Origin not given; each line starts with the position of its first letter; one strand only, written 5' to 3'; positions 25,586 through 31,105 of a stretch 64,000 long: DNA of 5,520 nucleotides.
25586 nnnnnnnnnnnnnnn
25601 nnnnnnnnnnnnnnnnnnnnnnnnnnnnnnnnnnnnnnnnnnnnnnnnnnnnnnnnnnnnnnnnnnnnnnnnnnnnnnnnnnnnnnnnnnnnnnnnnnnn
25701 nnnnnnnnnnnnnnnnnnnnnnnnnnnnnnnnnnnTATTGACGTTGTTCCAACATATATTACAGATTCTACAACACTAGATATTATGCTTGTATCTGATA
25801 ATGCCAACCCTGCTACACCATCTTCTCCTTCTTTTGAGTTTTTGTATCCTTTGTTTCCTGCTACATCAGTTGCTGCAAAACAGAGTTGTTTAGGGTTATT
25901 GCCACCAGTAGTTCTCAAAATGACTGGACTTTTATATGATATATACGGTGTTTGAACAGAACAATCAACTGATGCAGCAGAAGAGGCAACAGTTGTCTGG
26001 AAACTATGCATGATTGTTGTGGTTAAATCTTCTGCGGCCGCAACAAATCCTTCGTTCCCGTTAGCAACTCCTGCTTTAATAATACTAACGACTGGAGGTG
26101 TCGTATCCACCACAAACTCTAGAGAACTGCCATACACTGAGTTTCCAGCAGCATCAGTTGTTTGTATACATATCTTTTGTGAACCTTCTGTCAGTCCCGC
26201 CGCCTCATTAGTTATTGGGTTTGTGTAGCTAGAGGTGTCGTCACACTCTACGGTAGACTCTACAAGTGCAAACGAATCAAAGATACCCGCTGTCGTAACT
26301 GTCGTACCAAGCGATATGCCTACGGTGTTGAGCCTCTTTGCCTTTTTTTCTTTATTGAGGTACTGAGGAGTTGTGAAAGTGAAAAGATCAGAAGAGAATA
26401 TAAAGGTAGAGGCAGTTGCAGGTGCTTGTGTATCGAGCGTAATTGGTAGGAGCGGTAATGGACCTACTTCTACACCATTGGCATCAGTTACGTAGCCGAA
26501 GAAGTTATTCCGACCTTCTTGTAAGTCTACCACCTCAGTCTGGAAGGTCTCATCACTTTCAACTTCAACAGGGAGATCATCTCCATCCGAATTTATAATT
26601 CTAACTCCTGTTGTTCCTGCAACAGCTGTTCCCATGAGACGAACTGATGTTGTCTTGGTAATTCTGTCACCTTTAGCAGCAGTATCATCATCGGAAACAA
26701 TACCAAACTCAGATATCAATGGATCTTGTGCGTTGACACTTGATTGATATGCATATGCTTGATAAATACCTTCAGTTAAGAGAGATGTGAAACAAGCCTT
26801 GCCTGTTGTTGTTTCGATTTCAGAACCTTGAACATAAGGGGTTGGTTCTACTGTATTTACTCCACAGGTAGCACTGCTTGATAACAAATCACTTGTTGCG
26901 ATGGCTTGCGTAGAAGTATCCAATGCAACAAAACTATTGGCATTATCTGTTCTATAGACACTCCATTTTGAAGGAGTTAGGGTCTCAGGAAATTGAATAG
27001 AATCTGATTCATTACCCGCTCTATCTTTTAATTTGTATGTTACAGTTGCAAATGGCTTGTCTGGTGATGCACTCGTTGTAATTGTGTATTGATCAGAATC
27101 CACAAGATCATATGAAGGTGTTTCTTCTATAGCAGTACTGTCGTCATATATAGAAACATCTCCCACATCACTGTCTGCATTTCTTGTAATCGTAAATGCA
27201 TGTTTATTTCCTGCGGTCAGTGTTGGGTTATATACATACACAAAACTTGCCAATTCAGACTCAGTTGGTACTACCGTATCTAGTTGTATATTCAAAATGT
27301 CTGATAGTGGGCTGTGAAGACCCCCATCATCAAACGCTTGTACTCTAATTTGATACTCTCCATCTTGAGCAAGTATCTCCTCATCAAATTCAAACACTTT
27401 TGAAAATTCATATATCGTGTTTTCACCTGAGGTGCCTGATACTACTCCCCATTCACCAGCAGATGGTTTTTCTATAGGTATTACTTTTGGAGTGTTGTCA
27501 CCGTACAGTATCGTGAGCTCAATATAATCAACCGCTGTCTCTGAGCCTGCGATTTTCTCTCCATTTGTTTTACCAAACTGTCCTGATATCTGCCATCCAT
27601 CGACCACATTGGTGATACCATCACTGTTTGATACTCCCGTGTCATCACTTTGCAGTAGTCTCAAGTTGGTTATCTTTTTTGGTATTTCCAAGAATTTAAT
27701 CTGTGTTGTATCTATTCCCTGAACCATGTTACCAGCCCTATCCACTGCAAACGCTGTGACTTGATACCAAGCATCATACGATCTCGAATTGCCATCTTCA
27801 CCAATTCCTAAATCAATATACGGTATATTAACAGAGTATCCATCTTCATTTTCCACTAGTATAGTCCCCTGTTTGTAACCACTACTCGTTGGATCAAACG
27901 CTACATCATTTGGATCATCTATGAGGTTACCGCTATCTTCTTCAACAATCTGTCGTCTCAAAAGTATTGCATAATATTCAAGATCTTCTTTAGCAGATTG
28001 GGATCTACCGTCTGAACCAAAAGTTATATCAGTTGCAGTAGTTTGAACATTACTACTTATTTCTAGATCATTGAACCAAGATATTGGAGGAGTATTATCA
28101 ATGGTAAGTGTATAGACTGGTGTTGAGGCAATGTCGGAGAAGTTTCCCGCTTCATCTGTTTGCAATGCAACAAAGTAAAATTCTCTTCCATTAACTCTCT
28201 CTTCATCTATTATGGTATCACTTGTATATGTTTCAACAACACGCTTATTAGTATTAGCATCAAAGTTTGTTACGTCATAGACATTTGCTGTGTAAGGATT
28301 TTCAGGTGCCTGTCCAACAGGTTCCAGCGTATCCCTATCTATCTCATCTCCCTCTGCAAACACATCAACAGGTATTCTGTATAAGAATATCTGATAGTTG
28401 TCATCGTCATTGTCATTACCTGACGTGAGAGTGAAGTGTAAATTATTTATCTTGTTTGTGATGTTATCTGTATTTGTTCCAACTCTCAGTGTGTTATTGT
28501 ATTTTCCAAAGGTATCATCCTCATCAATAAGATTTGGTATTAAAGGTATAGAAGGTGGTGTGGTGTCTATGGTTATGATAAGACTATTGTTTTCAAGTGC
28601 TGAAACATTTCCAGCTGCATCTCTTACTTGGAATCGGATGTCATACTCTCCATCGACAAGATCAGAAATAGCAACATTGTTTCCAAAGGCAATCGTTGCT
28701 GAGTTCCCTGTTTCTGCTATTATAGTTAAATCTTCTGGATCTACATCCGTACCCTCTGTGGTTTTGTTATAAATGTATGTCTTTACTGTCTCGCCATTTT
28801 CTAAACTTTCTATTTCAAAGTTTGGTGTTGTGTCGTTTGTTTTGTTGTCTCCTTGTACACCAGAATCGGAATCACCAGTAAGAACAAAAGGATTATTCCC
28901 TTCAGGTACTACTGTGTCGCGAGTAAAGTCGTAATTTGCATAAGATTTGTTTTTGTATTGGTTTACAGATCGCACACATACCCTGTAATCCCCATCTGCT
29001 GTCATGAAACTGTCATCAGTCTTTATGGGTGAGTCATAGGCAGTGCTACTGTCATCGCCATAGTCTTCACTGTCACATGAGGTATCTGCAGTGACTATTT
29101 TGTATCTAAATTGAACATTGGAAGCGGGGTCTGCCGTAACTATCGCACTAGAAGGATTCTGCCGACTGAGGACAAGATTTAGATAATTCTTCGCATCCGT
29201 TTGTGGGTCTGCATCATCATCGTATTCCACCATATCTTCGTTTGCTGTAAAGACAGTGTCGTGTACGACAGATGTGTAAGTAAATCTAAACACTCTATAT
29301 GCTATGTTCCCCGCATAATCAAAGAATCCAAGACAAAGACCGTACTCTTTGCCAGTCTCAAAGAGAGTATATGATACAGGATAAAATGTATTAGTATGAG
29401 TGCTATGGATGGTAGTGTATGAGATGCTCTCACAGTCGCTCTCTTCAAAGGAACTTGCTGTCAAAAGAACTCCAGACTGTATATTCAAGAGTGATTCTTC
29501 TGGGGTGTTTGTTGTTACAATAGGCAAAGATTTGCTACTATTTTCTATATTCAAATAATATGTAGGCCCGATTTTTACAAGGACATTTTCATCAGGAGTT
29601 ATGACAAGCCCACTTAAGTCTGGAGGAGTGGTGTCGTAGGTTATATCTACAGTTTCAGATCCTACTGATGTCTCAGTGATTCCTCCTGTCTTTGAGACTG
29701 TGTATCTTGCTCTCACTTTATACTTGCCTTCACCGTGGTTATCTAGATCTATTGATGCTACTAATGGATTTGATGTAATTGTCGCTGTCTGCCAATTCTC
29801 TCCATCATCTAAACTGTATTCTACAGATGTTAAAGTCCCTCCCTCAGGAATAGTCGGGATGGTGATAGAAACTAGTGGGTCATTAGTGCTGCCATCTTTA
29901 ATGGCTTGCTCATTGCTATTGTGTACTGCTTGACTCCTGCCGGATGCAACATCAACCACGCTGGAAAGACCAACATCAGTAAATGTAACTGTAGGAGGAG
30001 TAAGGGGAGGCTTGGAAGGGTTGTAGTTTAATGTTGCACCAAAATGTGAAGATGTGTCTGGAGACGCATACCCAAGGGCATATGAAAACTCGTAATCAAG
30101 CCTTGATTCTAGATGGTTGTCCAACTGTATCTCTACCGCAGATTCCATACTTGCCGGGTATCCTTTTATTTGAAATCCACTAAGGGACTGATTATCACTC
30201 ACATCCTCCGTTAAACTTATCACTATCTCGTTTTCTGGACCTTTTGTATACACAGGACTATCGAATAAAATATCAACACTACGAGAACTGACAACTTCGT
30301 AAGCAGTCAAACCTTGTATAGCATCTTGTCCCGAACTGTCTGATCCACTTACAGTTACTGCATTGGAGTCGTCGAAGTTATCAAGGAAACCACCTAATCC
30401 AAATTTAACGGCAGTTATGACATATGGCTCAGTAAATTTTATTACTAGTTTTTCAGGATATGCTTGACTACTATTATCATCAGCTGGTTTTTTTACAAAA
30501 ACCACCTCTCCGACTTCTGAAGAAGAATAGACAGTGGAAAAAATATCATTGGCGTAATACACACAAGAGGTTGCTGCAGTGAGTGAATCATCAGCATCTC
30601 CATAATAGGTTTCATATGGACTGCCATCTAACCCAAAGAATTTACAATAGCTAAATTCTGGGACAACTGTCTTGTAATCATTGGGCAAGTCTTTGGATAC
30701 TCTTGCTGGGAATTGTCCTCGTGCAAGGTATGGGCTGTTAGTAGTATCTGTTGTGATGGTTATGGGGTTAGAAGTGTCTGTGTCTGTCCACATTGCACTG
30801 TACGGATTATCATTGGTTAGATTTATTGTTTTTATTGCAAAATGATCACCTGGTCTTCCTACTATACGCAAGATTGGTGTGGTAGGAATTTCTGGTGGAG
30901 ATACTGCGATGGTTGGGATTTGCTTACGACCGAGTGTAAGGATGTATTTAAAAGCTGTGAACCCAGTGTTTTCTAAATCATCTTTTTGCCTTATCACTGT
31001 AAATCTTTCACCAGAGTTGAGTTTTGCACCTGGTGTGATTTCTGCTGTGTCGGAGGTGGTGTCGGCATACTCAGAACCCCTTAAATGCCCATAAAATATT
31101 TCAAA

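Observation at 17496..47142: Tandem array of three giant cell-surface protein genes (6.0 + 12.4 + 11.1 kb) with a shared C-terminal peptidoglycan-binding anchor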

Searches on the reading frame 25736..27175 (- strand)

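Call 24: search_protein_families(library=pfam, proteins=[window:25736-27175:-], max_evalue=0.05)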
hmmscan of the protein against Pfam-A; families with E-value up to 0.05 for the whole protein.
window:25736-27175:- (480 aa): 3 families
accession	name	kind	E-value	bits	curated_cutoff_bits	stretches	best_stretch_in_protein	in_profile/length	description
PF19077.6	Big_13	-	8.3e-10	39.5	27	2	159-249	9-102/102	Bacterial Ig-like domain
PF13750.12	Big_3_3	-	3.6e-05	23.9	27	1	324-394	8-78/157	Bacterial Ig-like domain (group 3)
PF02494.22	HYR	-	0.0047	17.7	21.7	0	32-59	44-74/81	HYR domain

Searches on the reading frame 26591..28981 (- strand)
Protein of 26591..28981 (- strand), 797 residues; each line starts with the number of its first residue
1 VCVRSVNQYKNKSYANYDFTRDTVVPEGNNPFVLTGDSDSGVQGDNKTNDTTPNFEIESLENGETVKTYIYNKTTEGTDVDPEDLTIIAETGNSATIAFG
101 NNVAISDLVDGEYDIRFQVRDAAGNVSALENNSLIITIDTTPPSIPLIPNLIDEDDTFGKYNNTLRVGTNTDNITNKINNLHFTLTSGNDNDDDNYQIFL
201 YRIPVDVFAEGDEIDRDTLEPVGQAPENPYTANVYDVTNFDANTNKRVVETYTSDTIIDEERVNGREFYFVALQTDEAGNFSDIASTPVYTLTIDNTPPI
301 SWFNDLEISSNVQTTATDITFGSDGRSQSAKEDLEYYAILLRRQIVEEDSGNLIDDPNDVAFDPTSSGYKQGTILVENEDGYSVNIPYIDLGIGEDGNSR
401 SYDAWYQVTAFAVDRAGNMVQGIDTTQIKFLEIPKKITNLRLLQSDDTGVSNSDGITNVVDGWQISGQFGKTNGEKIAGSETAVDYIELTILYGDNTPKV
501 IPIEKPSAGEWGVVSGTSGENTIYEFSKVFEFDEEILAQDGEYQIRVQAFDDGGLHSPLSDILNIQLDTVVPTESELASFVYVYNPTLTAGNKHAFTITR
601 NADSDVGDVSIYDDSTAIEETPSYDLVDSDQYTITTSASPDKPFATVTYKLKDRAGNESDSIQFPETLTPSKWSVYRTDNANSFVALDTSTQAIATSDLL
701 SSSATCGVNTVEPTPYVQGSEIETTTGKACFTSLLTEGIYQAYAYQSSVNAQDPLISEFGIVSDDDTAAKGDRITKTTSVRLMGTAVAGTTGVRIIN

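Call 76: find_related_loci(query=A6, collection=metagenome_contigs, flank=10000)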
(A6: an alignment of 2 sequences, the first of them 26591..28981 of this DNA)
Query A6 (797 aa) in metagenome_contigs; peptide patterns used: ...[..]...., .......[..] (x = any residue, [..] = any of these).
120 stretches matched a pattern; 13 encode a relative of the query (tblastn E <= 1e-3); 12 distinct loci.
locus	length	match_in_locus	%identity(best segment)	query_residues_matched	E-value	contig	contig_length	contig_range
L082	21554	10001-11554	37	15-202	3e-15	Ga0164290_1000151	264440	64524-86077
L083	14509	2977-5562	34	1-184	1e-9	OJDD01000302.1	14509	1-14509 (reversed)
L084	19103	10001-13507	38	1-168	8e-11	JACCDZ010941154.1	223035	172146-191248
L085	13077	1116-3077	35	15-184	2e-9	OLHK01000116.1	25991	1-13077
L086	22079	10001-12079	36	1-184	1e-8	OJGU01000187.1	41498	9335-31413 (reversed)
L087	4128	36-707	31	22-178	3e-7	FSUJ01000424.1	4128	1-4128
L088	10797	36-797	29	15-184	3e-7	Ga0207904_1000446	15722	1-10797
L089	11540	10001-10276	35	15-127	1e-5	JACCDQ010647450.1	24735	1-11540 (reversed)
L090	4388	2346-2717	31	22-154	1e-5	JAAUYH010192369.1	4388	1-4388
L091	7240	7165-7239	64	32-56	8e-5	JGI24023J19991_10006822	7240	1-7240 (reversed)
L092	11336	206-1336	31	38-165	1e-4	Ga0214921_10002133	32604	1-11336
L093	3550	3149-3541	32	17-145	2e-4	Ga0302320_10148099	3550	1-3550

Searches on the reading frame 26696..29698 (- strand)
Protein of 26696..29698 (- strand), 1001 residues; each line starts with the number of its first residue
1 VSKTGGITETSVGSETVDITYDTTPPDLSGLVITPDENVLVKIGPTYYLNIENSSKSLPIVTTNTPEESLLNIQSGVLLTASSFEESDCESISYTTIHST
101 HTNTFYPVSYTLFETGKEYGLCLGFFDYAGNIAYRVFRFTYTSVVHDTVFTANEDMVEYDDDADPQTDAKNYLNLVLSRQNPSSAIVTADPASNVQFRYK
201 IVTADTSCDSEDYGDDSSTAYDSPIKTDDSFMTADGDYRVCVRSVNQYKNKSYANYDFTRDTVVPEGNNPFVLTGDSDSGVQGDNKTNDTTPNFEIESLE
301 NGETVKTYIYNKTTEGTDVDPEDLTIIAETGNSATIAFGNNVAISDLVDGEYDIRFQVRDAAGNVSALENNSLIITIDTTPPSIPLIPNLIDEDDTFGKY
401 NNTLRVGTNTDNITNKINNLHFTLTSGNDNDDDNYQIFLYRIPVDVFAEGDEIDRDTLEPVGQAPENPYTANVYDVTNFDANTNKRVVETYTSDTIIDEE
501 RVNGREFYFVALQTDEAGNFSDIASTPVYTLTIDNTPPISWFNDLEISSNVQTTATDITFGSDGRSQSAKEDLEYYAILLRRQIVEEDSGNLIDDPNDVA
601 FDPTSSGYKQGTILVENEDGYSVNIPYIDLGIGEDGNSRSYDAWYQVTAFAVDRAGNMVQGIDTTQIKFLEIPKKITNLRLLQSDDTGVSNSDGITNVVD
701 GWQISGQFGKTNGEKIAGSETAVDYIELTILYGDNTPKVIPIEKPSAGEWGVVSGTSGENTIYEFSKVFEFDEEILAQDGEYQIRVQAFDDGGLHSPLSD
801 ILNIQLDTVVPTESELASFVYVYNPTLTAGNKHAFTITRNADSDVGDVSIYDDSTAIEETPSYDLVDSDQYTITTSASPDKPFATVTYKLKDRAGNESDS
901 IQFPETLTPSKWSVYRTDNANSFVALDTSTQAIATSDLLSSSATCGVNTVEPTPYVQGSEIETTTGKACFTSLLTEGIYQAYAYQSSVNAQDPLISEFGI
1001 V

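Call 31: find_homologous_proteins(query=window:26696-29698:-, max_evalue=0.00001)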
Query window:26696-29698:- (1001 aa): 23 proteins with E <= 0.00001 among 8000 candidates.
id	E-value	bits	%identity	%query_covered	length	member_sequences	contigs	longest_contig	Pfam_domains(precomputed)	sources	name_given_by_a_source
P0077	2.5e-18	84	32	14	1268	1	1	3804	PF07495.20,PF27332.1,PF21868.4,PF18981.7,PF13754.13,PF13750.13,PF24384.2,PF12245.15,PF02012.27,PF18911.7,PF09136.17,PF20164.5,PF15418.13,PF00801.27,PF11797.15,PF00028.24,PF22021.3,PF16403.12,PF26059.1,PF17936.8,PF22352.3,PF17963.8,PF05345.19,PF16370.12,PF19077.7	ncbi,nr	ncbi:Ig-like domain repeat protein, partial [Salmonella enterica]|nr:Ig-like domain repeat protein [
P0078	2.9e-18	84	32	14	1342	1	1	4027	PF07495.20,PF27332.1,PF15418.13,PF21868.4,PF00801.27,PF18981.7,PF13754.13,PF13750.13,PF00028.24,PF22021.3,PF16403.12,PF24384.2,PF12245.15,PF02012.27,PF26059.1,PF18911.7,PF17936.8,PF22352.3,PF05345.19,PF16370.12,PF09136.17,PF19077.7,PF20164.5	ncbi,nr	ncbi:Ig-like domain repeat protein, partial [Salmonella enterica]|nr:Ig-like domain repeat protein [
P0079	6.5e-18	83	32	14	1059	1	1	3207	PF07495.20,PF27332.1,PF21868.4,PF18981.7,PF13754.13,PF17892.8,PF13750.13,PF24384.2,PF12245.15,PF18911.7,PF09136.17,PF20164.5,PF15418.13,PF00801.27,PF00028.24,PF22021.3,PF16403.12,PF26059.1,PF17936.8,PF22352.3,PF17963.8,PF05345.19,PF16370.12,PF19077.7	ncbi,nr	ncbi:Ig-like domain repeat protein, partial [Salmonella enterica]|nr:Ig-like domain repeat protein [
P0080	1.8e-17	81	32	14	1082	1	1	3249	PF07495.20,PF27332.1,PF21868.4,PF18981.7,PF13754.13,PF17892.8,PF13750.13,PF24384.2,PF12245.15,PF02012.27,PF18911.7,PF09136.17,PF20164.5,PF15418.13,PF00801.27,PF00028.24,PF22021.3,PF16403.12,PF14734.13,PF26059.1,PF17936.8,PF22352.3,PF17963.8,PF05345.19,PF16370.12,PF19077.7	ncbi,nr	ncbi:Ig-like domain repeat protein, partial [Salmonella enterica]|nr:Ig-like domain repeat protein [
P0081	2.5e-17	81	32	14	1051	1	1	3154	PF07495.20,PF27332.1,PF21868.4,PF18981.7,PF13754.13,PF17892.8,PF13750.13,PF24384.2,PF12245.15,PF18911.7,PF09136.17,PF20164.5,PF15418.13,PF00801.27,PF00028.24,PF22021.3,PF16403.12,PF26059.1,PF17936.8,PF22352.3,PF17963.8,PF05345.19,PF16370.12,PF19077.7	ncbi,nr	ncbi:Ig-like domain repeat protein, partial [Salmonella enterica]|nr:Ig-like domain repeat protein [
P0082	7.3e-17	79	32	14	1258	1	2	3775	PF07495.20,PF27332.1,PF21868.4,PF18981.7,PF13754.13,PF13750.13,PF24384.2,PF12245.15,PF02012.27,PF18911.7,PF09136.17,PF20164.5,PF15418.13,PF00801.27,PF00028.24,PF22021.3,PF16403.12,PF26059.1,PF17936.8,PF22352.3,PF17963.8,PF05345.19,PF16370.12,PF19077.7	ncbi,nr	ncbi:Ig-like domain repeat protein, partial [Salmonella enterica]|nr:Ig-like domain repeat protein [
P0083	9.8e-16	75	33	15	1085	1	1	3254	PF07495.20,PF27332.1,PF21868.4,PF18981.7,PF13754.13,PF13750.13,PF24384.2,PF12245.15,PF02012.27,PF18911.7,PF21226.5,PF09136.17,PF20164.5,PF15418.13,PF00801.27,PF00028.24,PF22021.3,PF16403.12,PF14734.13,PF26059.1,PF17936.8,PF22352.3,PF05345.19,PF16370.12,PF19077.7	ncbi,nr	ncbi:Ig-like domain repeat protein, partial [Salmonella enterica subsp. diarizonae serovar 11:k:z53]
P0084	1.2e-15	75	31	15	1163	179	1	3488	PF07495.20,PF27332.1,PF21868.4,PF18981.7,PF13754.13,PF13750.13,PF24384.2,PF12245.15,PF02012.27,PF18911.7,PF09136.17,PF20164.5,PF15418.13,PF00801.27,PF11797.15,PF00028.24,PF22021.3,PF16403.12,PF26059.1,PF17936.8,PF22352.3,PF17963.8,PF05345.19,PF16370.12,PF19077.7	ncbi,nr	ncbi:Ig-like domain repeat protein, partial [Salmonella enterica]|nr:Ig-like domain repeat protein [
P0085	2.1e-15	74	31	15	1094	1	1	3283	PF07495.20,PF27332.1,PF21868.4,PF18981.7,PF13754.13,PF17892.8,PF13750.13,PF24384.2,PF12245.15,PF02012.27,PF18911.7,PF09136.17,PF20164.5,PF15418.13,PF00801.27,PF00028.24,PF22021.3,PF16403.12,PF26059.1,PF17936.8,PF22352.3,PF17963.8,PF05345.19,PF16370.12,PF19077.7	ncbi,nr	ncbi:Ig-like domain repeat protein, partial [Salmonella enterica]|nr:Ig-like domain repeat protein [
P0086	3.6e-15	74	36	13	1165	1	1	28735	PF07495.20,PF27332.1,PF13754.13,PF13750.13,PF16640.12,PF06832.19,PF17210.10,PF17936.8,PF13715.13,PF16370.12,PF15705.12,PF09136.17,PF19077.7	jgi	jgi:uncharacterized protein (TIGR03382 family)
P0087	5.0e-14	70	31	15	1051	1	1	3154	PF07495.20,PF27332.1,PF21868.4,PF18981.7,PF13754.13,PF17892.8,PF13750.13,PF24384.2,PF12245.15,PF02012.27,PF18911.7,PF09136.17,PF20164.5,PF15418.13,PF00801.27,PF00028.24,PF16403.12,PF26059.1,PF17936.8,PF22352.3,PF17963.8,PF05345.19,PF16370.12,PF19077.7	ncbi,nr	ncbi:Ig-like domain repeat protein, partial [Salmonella enterica]|nr:Ig-like domain repeat protein [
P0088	7.8e-14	69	31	15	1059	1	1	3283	PF07495.20,PF27332.1,PF21868.4,PF18981.7,PF13754.13,PF17892.8,PF13750.13,PF24384.2,PF12245.15,PF02012.27,PF18911.7,PF09136.17,PF20164.5,PF15418.13,PF00801.27,PF00028.24,PF16403.12,PF26059.1,PF17936.8,PF22352.3,PF17963.8,PF05345.19,PF16370.12,PF19077.7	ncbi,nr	ncbi:Ig-like domain repeat protein, partial [Salmonella enterica]|nr:Ig-like domain repeat protein [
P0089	2.7e-13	67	28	31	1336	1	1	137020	PF19077.7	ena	-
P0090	4.8e-13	67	30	15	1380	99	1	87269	PF07495.20,PF27332.1,PF15418.13,PF00801.27,PF13754.13,PF02494.23,PF17957.8,PF13750.13,PF16640.12,PF24893.1,PF12245.15,PF17936.8,PF24421.2,PF16370.12,PF09136.17,PF19077.7,PF09134.17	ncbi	ncbi:Ig-like domain-containing protein, partial [Salmonella enterica]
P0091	3.9e-10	57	32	16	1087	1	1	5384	PF07581.18,PF19077.7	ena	-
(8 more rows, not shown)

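Call 35: find_encoding_contigs(protein=P0089, flank=10000, max_places=2)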
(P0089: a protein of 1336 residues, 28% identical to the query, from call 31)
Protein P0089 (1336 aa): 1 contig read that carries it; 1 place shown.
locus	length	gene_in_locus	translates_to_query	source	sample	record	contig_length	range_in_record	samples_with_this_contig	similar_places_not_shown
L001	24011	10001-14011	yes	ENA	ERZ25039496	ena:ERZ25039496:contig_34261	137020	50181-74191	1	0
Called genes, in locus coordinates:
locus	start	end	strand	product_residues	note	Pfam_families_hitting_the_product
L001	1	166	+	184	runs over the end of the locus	-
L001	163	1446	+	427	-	PF08450:SGL (faint), PF01436:NHL (faint), PF06739:SBBP (faint), PF06977:SdiA-regulated (faint), PF20067:SSL_N (faint)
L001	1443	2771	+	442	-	PF01436:NHL (faint)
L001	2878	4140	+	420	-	PF20067:SSL_N (faint), PF01436:NHL (faint), PF13449:Phytase-like (faint), PF22807:TrAA12 (faint), PF08450:SGL (weak)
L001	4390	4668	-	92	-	-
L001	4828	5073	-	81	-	-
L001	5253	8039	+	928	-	PF01483:P_proprotein (weak)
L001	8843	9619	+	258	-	-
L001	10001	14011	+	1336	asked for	PF19077:Big_13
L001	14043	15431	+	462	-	PF19077:Big_13 (weak)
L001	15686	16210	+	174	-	PF00586:AIRS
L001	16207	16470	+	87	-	PF02769:AIRS_C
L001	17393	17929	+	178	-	-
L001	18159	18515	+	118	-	-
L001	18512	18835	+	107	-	-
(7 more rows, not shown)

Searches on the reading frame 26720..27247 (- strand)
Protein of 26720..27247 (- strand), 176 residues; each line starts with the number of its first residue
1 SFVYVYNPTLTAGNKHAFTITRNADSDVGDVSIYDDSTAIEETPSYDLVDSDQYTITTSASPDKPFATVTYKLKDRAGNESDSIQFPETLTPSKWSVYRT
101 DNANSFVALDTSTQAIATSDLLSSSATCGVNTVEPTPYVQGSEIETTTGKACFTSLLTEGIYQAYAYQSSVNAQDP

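Call 83: search_protein_families(library=pfam, proteins=[window:26720-27247:-], max_evalue=1)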
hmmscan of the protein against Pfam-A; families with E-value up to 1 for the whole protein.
window:26720-27247:- (176 aa): 1 family
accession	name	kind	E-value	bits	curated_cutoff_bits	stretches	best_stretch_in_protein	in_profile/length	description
PF19077.6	Big_13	-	0.014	16.3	27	1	10-84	23-94/102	Bacterial Ig-like domain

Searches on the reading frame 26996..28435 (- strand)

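Call 24: search_protein_families(library=pfam, proteins=[window:26996-28435:-], max_evalue=0.05)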
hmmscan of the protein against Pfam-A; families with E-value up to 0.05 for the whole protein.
window:26996-28435:- (480 aa): 1 family
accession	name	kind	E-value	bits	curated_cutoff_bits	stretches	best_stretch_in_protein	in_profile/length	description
PF19077.6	Big_13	-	7.3e-09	36.5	27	0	257-336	6-71/102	Bacterial Ig-like domain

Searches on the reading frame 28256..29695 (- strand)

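Call 24: search_protein_families(library=pfam, proteins=[window:28256-29695:-], max_evalue=0.05)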
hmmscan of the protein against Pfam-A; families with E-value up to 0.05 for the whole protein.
window:28256-29695:- (480 aa): 3 families
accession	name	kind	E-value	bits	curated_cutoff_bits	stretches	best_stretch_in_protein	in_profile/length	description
PF19077.6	Big_13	-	5.3e-10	40.1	27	1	272-378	9-102/102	Bacterial Ig-like domain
PF12245.14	Big_3_2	-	0.0083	16.7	23.3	1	327-371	70-117/122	Bacterial Ig-like domain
PF07495.19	Y_Y_Y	-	0.015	15.6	26.6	0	234-253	37-56/65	Y_Y_Y domain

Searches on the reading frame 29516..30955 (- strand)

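Call 23: search_protein_families(library=pfam, proteins=[window:29516-30955:-], max_evalue=0.05)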
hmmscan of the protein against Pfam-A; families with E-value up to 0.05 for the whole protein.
window:29516-30955:- (480 aa): 1 family
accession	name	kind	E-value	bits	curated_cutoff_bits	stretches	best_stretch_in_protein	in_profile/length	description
PF03404.22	Mo-co_dimer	-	0.026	15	22.7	0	372-397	41-67/138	Mo-co oxidoreductase dimerisation domain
